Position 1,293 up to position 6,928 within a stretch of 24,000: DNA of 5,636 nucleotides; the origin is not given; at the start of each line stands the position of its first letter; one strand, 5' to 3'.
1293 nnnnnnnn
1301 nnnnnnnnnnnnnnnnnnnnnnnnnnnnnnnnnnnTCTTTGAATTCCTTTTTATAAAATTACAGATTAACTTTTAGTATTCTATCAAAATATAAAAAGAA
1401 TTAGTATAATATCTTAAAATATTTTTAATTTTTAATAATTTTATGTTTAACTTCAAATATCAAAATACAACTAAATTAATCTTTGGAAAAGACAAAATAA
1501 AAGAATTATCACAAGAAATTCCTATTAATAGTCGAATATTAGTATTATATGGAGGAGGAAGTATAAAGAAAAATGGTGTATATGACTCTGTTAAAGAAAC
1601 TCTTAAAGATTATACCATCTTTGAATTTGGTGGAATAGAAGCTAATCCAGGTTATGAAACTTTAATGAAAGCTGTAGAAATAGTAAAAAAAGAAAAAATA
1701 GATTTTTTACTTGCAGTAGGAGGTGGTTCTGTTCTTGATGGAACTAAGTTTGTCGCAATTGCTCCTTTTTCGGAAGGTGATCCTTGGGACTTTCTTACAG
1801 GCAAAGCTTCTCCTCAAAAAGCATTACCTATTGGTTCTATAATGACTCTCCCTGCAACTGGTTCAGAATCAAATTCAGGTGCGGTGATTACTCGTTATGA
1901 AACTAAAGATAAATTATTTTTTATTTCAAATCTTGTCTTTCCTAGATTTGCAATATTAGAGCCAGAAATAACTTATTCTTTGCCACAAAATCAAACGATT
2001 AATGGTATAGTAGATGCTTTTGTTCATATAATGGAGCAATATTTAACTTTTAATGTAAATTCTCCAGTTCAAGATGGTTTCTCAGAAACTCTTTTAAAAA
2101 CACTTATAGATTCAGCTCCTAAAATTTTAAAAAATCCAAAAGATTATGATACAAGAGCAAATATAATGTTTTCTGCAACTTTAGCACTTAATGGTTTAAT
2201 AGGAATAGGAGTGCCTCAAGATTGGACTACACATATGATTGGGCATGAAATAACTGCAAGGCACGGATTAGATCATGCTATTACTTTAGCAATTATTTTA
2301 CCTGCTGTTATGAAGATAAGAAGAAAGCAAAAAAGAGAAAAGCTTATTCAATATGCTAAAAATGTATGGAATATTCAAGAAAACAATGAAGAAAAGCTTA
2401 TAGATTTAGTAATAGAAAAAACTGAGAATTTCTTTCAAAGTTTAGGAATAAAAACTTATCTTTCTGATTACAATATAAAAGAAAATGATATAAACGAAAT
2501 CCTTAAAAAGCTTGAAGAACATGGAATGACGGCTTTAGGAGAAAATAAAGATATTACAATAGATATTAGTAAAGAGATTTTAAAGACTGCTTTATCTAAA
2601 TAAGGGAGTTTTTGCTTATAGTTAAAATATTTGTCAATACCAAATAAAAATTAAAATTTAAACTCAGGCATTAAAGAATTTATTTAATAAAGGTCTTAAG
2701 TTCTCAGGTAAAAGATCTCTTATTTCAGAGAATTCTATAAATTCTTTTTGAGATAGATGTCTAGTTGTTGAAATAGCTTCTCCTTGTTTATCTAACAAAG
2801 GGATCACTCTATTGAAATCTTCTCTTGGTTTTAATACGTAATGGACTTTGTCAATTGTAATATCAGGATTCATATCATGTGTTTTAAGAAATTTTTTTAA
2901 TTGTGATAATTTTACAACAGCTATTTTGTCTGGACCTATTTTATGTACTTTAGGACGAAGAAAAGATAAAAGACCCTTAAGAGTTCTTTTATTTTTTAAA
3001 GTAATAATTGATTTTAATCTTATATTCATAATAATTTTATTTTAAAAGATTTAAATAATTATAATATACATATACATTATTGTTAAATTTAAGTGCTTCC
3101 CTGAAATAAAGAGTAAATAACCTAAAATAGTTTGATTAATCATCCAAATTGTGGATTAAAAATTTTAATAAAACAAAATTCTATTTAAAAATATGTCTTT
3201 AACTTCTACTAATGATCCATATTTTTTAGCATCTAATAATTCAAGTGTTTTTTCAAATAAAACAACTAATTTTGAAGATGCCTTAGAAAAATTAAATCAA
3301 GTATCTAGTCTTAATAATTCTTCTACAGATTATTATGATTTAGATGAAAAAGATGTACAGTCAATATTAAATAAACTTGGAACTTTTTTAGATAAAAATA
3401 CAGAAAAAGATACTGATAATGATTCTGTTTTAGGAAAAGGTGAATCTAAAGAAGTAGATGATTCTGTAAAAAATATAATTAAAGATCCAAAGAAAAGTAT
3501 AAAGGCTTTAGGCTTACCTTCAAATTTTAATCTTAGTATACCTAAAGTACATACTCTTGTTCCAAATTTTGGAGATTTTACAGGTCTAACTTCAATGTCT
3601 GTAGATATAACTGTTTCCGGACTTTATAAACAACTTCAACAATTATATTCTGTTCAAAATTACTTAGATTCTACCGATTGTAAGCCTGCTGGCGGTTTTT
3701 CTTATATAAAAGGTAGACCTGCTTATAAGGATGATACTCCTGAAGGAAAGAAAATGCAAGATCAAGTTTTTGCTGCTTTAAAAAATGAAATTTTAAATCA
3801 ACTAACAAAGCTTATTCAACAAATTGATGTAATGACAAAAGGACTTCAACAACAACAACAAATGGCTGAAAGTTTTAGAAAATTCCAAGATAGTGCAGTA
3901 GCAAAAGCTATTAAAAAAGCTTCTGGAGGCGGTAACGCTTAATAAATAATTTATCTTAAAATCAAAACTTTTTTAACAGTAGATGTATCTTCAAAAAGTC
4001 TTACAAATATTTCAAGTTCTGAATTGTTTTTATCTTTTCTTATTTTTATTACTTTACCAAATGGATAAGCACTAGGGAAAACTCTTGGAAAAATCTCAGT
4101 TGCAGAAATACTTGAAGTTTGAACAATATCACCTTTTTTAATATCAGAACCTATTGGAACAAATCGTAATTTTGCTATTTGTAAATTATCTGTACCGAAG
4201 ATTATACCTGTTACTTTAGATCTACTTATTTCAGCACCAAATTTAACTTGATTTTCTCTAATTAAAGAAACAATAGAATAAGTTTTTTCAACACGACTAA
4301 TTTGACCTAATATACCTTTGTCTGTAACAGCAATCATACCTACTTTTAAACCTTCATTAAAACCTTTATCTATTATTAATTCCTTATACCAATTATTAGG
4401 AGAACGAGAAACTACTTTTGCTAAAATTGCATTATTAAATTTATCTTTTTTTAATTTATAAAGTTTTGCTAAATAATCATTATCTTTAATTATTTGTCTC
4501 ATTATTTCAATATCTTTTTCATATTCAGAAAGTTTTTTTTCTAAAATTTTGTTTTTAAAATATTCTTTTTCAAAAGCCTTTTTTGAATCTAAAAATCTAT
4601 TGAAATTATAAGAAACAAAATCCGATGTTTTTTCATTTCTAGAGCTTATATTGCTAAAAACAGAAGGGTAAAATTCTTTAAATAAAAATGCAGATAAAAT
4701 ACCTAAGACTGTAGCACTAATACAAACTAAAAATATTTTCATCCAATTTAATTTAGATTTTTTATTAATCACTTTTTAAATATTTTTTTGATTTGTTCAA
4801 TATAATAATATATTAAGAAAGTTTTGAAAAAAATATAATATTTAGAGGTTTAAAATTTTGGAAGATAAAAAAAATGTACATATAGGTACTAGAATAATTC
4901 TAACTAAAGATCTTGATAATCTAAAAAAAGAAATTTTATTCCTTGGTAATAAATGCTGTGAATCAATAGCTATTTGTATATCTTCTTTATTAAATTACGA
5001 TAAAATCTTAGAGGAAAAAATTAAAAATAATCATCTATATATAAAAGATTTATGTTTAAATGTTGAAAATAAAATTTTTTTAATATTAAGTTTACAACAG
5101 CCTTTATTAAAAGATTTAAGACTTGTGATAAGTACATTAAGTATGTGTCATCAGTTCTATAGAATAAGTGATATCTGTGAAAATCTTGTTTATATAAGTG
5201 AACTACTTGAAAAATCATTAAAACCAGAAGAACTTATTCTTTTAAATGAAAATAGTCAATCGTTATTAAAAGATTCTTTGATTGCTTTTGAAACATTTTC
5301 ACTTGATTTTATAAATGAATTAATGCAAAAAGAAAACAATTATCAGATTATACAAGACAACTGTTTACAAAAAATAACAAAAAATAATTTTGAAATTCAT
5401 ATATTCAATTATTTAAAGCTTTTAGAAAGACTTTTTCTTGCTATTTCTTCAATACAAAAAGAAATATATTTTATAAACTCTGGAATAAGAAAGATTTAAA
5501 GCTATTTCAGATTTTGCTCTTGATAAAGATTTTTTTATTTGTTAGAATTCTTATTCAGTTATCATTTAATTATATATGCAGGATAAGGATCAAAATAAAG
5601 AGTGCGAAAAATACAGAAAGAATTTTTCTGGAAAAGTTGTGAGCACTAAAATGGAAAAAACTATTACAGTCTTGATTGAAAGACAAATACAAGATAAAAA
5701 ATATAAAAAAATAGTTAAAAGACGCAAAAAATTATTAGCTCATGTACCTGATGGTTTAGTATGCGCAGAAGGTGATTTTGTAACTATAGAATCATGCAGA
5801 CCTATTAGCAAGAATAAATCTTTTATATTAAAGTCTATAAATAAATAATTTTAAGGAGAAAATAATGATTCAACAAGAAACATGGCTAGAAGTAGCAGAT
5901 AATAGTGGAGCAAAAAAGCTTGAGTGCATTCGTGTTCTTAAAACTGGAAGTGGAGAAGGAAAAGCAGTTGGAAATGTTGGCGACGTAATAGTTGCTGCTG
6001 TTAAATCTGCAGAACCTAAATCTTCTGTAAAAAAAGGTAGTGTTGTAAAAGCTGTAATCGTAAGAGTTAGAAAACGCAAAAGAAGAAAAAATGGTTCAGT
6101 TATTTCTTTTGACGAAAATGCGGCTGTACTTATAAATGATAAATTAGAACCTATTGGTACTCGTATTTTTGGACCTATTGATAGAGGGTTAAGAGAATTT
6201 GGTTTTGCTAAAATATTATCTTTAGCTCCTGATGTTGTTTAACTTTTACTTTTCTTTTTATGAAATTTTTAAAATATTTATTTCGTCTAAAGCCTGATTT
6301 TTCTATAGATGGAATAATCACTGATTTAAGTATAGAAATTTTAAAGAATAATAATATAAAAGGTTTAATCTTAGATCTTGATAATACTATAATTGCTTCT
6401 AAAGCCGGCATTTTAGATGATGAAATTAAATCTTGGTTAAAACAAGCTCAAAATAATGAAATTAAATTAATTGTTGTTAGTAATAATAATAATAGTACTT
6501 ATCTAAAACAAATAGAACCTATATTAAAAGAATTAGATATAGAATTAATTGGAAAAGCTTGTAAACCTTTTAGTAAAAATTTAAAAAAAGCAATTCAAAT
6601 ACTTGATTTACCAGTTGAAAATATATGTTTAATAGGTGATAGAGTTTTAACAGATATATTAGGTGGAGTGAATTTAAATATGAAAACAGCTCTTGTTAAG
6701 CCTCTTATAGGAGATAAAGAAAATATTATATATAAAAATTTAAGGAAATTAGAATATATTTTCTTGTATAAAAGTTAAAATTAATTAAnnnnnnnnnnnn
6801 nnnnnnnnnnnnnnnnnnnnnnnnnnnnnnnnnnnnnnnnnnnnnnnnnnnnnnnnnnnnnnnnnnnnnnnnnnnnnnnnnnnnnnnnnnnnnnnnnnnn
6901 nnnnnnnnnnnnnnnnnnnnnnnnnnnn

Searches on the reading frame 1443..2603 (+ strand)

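Call 6: search_protein_families(library=pfam, proteins=[window:1443-2603:+], max_evalue=0.001)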
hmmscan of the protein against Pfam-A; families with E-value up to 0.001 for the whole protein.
window:1443-2603:+ (386 aa): 3 families
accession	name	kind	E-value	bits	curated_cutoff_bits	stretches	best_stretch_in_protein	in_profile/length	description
PF00465.25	Fe-ADH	-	4.3e-38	131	31.3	1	10-174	2-168/168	Iron-containing alcohol dehydrogenase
PF25137.1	ADH_Fe_C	-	4.2e-33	115.1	27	1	185-356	1-167/194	Fe-containing alcohol dehydrogenase family, C-terminal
PF13685.12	Fe-ADH_2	-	6.2e-07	30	28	1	21-106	12-95/149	Iron-containing alcohol dehydrogenase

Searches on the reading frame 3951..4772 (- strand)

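Call 6: search_protein_families(library=pfam, proteins=[window:3951-4772:-], max_evalue=0.001)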
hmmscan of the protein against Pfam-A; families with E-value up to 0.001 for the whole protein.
window:3951-4772:- (273 aa): 1 family
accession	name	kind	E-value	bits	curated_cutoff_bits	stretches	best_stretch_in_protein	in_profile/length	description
PF04085.20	MreC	-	3.8e-33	114.8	28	1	120-272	1-146/147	Rod shape-determining protein MreC, barrel core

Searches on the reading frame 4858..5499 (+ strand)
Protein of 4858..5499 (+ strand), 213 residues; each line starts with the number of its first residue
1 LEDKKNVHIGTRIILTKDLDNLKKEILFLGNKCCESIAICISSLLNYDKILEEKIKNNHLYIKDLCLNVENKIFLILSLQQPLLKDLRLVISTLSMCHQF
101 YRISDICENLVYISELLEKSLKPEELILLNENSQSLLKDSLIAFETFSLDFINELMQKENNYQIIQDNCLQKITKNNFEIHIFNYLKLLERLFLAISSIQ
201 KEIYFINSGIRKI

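Call 6: search_protein_families(library=pfam, proteins=[window:4858-5499:+], max_evalue=0.001)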
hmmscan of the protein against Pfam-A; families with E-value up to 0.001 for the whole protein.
window:4858-5499:+ (213 aa): 1 family
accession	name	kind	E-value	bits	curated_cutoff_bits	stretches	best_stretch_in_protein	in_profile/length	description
PF01895.24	PhoU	-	9.2e-14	52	23.5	1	29-111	4-86/89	PhoU domain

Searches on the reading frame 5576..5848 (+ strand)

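Call 6: search_protein_families(library=pfam, proteins=[window:5576-5848:+], max_evalue=0.001)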
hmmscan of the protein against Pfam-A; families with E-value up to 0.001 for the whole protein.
window:5576-5848:+ (90 aa): 1 family
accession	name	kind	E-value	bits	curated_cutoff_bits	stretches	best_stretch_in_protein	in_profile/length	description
PF00366.26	Ribosomal_S17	-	7.8e-28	96.8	25.9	1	19-86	1-67/68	Ribosomal protein S17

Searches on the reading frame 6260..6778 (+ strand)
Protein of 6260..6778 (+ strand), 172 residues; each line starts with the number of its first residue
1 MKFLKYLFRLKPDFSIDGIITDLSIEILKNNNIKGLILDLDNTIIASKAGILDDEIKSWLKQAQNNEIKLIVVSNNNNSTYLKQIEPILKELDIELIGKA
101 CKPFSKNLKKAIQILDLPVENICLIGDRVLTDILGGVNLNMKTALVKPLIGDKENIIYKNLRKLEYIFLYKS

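Call 6: search_protein_families(library=pfam, proteins=[window:6260-6778:+], max_evalue=0.001)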
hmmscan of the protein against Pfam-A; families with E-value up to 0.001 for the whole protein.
window:6260-6778:+ (172 aa): 4 families
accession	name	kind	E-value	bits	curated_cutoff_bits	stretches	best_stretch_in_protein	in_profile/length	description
PF13242.12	Hydrolase_like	-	1.3e-09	38.3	22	1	102-147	4-49/75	HAD-hyrolase-like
PF09419.16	PGP_phosphatase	-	2.6e-09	37.3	20.4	1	11-136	18-153/168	Mitochondrial PGP phosphatase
PF00702.32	Hydrolase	-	1.6e-07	32.4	26.4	1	49-138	96-189/191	haloacid dehalogenase-like hydrolase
PF13419.12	HAD_2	-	4.5e-07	30.6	23.8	1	54-146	82-178/178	Haloacid dehalogenase-like hydrolase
